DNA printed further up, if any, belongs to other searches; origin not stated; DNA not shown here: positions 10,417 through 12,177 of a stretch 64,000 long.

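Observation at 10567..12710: Uncharacterized two-gene envelope module: Cys-rich lipoprotein plus outer-membrane beta-barrel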

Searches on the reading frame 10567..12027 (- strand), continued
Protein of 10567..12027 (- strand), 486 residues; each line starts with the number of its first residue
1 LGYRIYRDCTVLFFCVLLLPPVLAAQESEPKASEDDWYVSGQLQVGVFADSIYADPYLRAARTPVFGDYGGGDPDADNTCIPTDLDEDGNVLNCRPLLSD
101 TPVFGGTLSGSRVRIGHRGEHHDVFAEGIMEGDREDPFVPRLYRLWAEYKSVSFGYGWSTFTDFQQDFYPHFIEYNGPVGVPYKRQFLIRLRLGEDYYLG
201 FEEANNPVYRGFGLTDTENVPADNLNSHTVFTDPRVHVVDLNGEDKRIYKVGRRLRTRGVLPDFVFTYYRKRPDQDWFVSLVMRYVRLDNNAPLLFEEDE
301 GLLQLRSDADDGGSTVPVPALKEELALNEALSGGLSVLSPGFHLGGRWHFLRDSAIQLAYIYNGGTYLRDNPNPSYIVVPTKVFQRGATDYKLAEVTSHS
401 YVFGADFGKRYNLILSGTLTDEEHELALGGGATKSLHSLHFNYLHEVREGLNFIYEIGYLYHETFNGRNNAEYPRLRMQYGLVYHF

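Call 68: search_solved_structures(query=A5, max_evalue=0.01, show_alignments=1)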
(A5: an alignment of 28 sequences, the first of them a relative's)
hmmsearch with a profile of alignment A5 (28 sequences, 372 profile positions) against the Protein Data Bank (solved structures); distinct sequences matched with E-value up to 0.01: 1.
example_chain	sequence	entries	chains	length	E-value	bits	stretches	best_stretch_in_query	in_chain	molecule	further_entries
6eus_A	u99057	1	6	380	1.6e-50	175.8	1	26-372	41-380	DcaP-like protein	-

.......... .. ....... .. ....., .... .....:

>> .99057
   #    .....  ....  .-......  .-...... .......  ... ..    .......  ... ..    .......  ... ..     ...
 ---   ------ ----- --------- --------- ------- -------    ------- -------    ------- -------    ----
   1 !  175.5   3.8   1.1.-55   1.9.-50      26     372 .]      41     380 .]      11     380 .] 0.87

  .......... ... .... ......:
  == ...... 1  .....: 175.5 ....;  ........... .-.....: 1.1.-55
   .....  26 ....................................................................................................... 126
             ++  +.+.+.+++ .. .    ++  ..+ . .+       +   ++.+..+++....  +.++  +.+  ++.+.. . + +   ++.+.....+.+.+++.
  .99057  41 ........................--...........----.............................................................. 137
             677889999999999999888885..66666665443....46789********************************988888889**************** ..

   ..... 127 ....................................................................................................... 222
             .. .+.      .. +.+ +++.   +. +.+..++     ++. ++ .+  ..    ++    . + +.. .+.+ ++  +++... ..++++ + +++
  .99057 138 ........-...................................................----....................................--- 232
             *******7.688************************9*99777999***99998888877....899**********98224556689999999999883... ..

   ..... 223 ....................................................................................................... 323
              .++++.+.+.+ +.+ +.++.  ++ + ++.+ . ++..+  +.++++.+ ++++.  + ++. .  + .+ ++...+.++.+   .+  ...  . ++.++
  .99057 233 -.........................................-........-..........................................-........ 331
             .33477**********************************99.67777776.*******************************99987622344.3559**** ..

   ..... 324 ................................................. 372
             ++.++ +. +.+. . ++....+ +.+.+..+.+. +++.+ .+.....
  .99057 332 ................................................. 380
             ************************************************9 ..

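Call 83: search_protein_families(library=pfam, alignment_id=A2, max_evalue=10)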
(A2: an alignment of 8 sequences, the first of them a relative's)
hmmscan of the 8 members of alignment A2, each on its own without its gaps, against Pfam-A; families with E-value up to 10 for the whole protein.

A. member 1, P0001 (486 aa): 0 families

B. families by the number of members that match (of 8 scanned): 1 family
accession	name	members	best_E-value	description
PF21279.3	YhfX-like_C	1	0.16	YhfX-like, C-terminal domain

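Call 84: search_protein_families(library=pfam, proteins=[P0025, P0069, P0049, P0018, P0096], max_evalue=0.001)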
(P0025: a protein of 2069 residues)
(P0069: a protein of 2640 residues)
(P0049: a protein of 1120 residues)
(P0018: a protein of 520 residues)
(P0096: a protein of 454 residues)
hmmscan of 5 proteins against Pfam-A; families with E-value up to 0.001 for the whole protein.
P0025 (2069 aa): 5 families
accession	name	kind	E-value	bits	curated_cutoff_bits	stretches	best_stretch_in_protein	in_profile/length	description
PF13750.12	Big_3_3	-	2.6e-63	212.8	27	0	651-732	2-88/157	Bacterial Ig-like domain (group 3)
PF19077.6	Big_13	-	3.9e-40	136.9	27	0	634-691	43-102/102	Bacterial Ig-like domain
PF09136.16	Glucodextran_B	-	7.5e-31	106.3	27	0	1345-1425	1-74/83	Glucodextranase, domain B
PF17957.7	Big_7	-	3.8e-18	66.3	24.1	0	415-484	1-70/70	Bacterial Ig domain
PF15631.11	Imm-NTF2-2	-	1.6e-14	54.2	26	0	1730-1758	27-51/68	NTF2 fold immunity protein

P0069 (2640 aa): 2 families
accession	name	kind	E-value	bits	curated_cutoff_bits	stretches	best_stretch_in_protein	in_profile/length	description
PF03906.20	Phage_T7_tail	-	1.3e-32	113.1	25.2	0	304-345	114-155/157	Phage T7 tail fibre protein, N-terminal domain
PF05662.19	YadA_stalk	-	8.5e-31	106.5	28.4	0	1355-1378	1-24/43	Coiled stalk of trimeric autotransporter adhesin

P0049 (1120 aa): 7 families
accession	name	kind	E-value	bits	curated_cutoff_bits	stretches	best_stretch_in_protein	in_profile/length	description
PF00801.26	PKD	-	2.2e-21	76.1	23.5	3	154-228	3-76/80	PKD domain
PF07210.18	DUF1416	-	1.7e-20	73.2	23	0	323-389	29-95/97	Protein of unknown function (DUF1416)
PF17963.7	Big_9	-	1.2e-19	71.4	23.6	3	148-231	1-88/89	Bacterial Ig domain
PF18911.6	PKD_4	-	4.2e-19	68.8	27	3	148-227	1-78/85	PKD domain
PF21876.2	STIV_turret_2nd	-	3.5e-08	33.9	27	0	979-1056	10-90/106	C381 turret protein 2nd galactose-binding domain-like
PF24239.1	DUF7447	-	2.6e-05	24.7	24.1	0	45-62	56-73/89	Family of unknown function (DUF7447)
PF08860.15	DUF1827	-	5.5e-05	23.8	23.4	0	125-180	20-74/92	Domain of unknown function (DUF1827)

P0018 (520 aa): 0 families

P0096 (454 aa): 1 family
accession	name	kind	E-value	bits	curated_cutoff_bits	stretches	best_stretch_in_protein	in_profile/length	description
PF19577.5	DcaP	-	1.7e-23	83.7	27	1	140-454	102-410/410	DcaP outer membrane protein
